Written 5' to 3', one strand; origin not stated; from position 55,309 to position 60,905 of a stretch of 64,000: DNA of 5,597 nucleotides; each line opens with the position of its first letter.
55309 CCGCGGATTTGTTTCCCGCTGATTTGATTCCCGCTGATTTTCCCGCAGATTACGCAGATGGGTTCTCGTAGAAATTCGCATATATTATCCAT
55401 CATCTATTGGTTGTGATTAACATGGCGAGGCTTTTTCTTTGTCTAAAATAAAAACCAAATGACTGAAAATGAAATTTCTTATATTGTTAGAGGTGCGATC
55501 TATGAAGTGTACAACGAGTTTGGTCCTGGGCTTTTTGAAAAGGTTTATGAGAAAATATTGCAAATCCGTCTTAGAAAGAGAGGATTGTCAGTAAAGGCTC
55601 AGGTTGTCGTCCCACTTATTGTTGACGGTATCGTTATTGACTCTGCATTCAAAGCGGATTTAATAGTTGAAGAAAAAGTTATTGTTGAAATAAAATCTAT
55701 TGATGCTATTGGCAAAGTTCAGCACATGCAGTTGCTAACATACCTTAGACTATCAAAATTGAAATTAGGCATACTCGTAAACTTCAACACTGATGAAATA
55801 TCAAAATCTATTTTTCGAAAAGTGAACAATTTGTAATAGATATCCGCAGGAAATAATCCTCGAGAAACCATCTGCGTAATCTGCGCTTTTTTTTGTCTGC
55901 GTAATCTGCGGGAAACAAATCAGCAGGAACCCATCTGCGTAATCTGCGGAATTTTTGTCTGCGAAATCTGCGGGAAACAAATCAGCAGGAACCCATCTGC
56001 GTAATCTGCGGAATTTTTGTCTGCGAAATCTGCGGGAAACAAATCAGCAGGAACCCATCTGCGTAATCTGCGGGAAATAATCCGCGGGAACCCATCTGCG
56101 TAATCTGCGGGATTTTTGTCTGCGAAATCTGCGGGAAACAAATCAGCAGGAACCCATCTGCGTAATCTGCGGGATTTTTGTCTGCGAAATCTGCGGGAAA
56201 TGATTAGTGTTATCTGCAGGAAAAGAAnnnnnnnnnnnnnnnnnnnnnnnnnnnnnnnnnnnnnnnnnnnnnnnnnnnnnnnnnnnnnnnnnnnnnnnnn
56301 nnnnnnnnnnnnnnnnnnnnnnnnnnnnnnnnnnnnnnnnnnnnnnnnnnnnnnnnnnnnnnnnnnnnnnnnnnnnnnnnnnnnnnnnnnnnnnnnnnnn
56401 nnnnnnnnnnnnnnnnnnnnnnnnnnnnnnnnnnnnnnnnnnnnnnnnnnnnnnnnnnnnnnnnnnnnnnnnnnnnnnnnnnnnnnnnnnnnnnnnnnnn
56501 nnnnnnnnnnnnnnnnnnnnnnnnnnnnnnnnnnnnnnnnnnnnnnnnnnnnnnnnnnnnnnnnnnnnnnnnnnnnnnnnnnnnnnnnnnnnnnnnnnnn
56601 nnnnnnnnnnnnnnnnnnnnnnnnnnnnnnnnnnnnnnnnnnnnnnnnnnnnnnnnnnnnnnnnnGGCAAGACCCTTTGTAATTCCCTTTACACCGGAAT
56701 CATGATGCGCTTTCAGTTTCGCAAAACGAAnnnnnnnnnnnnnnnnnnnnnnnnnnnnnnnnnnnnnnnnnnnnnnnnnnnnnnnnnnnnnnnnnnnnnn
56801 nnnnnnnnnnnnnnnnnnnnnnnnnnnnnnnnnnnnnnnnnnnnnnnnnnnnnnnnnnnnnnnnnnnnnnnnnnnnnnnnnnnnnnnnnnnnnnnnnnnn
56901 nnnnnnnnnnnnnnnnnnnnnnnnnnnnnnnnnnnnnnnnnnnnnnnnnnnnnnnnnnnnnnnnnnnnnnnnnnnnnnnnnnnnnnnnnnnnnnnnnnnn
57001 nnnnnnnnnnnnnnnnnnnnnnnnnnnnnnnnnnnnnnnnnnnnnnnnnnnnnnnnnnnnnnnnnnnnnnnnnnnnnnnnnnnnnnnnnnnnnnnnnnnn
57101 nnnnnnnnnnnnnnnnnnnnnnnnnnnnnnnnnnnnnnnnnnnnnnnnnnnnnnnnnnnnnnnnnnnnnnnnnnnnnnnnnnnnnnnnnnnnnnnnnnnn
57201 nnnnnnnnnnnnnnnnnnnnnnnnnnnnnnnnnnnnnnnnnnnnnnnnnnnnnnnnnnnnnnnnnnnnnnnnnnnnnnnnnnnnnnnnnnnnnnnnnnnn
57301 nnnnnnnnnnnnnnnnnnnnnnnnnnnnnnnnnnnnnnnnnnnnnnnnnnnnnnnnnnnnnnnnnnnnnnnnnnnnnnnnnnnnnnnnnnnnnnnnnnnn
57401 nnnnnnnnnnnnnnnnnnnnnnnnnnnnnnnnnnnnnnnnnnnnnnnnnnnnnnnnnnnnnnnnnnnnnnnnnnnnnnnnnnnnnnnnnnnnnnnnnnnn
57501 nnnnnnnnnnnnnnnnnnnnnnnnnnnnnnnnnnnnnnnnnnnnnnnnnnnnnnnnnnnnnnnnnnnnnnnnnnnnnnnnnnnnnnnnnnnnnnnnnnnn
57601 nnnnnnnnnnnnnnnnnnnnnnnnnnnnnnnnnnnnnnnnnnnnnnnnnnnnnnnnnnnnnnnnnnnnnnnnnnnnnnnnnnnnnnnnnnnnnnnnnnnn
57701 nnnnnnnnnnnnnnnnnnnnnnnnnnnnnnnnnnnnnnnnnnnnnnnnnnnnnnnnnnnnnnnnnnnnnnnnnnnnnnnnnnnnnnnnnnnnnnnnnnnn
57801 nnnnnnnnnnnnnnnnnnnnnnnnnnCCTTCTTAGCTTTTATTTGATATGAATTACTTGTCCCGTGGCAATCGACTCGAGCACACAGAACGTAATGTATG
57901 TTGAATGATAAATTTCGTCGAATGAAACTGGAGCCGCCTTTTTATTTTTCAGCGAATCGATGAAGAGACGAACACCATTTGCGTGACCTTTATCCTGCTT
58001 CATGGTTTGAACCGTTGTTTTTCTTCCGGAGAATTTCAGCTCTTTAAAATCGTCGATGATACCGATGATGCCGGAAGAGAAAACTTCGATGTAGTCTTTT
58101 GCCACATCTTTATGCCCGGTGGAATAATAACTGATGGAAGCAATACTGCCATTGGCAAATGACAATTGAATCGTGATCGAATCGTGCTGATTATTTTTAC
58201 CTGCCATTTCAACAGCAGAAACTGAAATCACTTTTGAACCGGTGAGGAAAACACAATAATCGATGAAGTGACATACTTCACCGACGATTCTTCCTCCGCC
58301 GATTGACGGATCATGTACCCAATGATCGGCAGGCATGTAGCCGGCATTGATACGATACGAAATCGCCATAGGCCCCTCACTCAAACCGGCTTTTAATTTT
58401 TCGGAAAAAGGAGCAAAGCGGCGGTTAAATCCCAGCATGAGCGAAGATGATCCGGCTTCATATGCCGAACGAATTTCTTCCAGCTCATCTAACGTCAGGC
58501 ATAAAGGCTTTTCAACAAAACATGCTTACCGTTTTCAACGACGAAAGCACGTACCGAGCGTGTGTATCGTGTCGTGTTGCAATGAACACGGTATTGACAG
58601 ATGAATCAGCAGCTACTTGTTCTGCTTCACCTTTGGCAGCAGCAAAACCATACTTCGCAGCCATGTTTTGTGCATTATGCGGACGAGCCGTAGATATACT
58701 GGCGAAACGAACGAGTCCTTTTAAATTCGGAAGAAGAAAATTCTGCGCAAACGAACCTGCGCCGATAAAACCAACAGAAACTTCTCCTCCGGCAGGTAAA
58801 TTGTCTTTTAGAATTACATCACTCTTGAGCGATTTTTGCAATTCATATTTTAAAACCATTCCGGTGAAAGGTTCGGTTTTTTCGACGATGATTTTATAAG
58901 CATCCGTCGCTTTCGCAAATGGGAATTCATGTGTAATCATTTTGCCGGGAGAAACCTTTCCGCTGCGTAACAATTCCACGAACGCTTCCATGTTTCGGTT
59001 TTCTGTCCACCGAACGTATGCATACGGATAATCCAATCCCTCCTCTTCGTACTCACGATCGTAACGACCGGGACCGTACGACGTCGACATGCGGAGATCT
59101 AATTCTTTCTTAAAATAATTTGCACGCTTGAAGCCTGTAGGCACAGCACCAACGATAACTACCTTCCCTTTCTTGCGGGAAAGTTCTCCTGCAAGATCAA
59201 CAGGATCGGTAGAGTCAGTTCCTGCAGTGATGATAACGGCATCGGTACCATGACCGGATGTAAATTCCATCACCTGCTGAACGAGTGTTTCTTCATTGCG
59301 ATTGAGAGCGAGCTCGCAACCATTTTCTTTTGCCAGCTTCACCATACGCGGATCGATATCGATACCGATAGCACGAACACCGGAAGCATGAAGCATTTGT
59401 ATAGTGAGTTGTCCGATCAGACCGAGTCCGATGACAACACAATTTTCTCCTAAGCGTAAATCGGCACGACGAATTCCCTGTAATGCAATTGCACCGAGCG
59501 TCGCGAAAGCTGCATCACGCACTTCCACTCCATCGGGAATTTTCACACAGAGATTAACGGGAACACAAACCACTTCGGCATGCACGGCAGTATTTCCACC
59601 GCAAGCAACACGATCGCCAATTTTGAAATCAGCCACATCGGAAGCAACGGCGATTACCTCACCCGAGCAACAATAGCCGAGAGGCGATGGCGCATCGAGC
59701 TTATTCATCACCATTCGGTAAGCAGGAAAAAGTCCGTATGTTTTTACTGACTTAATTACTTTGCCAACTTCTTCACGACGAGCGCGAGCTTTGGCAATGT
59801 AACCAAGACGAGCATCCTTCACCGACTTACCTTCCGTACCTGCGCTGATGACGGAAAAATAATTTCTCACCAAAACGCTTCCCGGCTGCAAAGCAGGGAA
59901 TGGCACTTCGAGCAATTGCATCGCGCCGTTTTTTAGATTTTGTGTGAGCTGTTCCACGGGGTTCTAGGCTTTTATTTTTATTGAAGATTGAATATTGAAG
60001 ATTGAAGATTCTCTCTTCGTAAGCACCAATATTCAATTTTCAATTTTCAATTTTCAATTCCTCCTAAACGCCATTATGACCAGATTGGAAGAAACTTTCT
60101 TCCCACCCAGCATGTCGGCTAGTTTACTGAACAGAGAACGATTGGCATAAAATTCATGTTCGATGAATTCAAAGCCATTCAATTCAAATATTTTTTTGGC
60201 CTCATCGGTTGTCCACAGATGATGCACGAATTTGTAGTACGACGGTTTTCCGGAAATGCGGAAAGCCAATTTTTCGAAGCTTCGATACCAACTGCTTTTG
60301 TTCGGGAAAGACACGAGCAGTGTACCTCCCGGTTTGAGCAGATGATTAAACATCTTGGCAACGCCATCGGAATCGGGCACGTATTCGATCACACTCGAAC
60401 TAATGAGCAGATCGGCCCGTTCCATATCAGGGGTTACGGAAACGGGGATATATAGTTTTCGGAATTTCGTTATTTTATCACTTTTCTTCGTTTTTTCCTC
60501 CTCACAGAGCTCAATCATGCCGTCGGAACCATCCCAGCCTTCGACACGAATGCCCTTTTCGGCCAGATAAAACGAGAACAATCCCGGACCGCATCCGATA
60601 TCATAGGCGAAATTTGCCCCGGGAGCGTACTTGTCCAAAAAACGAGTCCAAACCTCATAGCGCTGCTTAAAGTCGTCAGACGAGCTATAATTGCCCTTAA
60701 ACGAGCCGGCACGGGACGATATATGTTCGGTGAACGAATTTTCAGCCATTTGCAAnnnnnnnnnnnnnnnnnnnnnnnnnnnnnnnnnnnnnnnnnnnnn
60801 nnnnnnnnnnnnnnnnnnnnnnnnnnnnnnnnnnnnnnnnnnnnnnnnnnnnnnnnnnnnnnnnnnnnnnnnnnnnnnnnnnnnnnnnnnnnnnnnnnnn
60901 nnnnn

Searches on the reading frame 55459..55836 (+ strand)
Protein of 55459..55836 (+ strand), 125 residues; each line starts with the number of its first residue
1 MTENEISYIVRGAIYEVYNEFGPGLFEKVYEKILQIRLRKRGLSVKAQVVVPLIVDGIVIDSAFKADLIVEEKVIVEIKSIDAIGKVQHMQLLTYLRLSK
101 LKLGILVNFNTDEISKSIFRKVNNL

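Call 12: search_protein_families(library=pfam, proteins=[window:55459-55836:+])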
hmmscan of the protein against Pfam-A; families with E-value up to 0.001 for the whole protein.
window:55459-55836:+ (125 aa): 1 family
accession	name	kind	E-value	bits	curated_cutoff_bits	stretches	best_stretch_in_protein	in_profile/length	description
PF13366.12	PDDEXK_3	-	5.3e-37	127.2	22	1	5-118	2-114/117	PD-(D/E)XK nuclease superfamily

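Call 35: find_related_loci(query=window:55459-55836:+, collection=metagenome_contigs, flank=2500)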
Query window:55459-55836:+ (125 aa) in metagenome_contigs; peptide patterns used: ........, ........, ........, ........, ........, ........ (x = any residue, [..] = any of these).
600 stretches matched a pattern (row limit reached: there are more); 373 encode a relative of the query (tblastn E <= 1e-3); the best 80 are kept; 80 distinct loci.
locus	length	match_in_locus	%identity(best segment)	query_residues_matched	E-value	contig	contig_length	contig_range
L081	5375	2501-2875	62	1-125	1e-47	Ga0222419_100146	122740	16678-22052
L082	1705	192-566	62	1-125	5e-48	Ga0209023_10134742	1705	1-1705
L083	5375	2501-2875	58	1-125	1e-46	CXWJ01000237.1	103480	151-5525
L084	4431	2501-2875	58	1-125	2e-46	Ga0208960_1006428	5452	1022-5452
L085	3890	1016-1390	58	1-125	3e-46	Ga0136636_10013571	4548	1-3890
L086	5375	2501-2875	54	1-125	4e-46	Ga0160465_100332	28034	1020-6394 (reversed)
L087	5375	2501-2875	62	1-125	8e-46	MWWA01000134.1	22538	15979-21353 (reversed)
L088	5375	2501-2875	58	1-125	4e-45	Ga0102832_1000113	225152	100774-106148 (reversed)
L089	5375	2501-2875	57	1-125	9e-45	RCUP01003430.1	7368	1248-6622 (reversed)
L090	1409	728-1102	55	1-125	4e-46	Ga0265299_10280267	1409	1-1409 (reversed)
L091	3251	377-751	57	1-125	6e-45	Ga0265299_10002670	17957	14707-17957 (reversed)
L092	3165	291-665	56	1-125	2e-44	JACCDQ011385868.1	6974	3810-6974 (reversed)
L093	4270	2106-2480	58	1-125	2e-44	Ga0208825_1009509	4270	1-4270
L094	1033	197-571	58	1-125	3e-46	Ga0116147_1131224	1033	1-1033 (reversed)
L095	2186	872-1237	58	1-122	2e-44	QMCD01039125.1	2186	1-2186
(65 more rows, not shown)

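Call 61: search_protein_families(library=ncbifam, proteins=[window:55459-55836:+])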
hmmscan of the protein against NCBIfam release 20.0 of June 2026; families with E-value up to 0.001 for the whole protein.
window:55459-55836:+ (125 aa): 1 family
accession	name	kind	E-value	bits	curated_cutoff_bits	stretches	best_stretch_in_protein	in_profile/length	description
TIGR04256.1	GxxExxY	subfamily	2.3e-37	127.9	35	1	6-118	2-112/116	GxxExxY protein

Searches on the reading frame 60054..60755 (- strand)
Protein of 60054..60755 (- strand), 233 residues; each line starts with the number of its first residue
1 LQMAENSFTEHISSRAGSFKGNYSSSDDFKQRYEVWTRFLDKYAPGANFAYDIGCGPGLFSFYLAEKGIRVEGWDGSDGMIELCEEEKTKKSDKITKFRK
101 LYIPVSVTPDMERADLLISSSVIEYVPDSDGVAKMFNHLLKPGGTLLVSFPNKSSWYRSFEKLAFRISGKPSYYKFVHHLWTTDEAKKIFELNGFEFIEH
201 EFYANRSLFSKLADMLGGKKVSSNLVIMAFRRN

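Call 12: search_protein_families(library=pfam, proteins=[window:60054-60755:-])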
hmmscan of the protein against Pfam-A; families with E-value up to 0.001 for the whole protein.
window:60054-60755:- (233 aa): 6 families
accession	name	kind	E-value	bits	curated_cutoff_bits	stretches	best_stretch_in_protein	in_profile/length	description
PF13489.12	Methyltransf_23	-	3.2e-15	56.7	27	1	52-199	28-163/164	Methyltransferase domain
PF08241.18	Methyltransf_11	-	1.1e-12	48.8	21.2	1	52-147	2-94/95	Methyltransferase domain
PF13847.12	Methyltransf_31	-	1.5e-12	47.8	27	1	51-194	8-145/145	Methyltransferase domain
PF08242.18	Methyltransf_12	-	5.4e-12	46.7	30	1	52-146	2-98/98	Methyltransferase domain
PF13649.12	Methyltransf_25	-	2.1e-10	41.6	27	1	52-144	3-97/97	Methyltransferase domain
PF03848.20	TehB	-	9.3e-05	22.4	20.4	1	50-127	34-109/193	Tellurite resistance protein TehB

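Call 82: find_encoding_contigs(protein=window:60054-60755:-, flank=3000, max_places=5)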
Protein window:60054-60755:- (233 aa): no gene with exactly this product is on record in the collection.
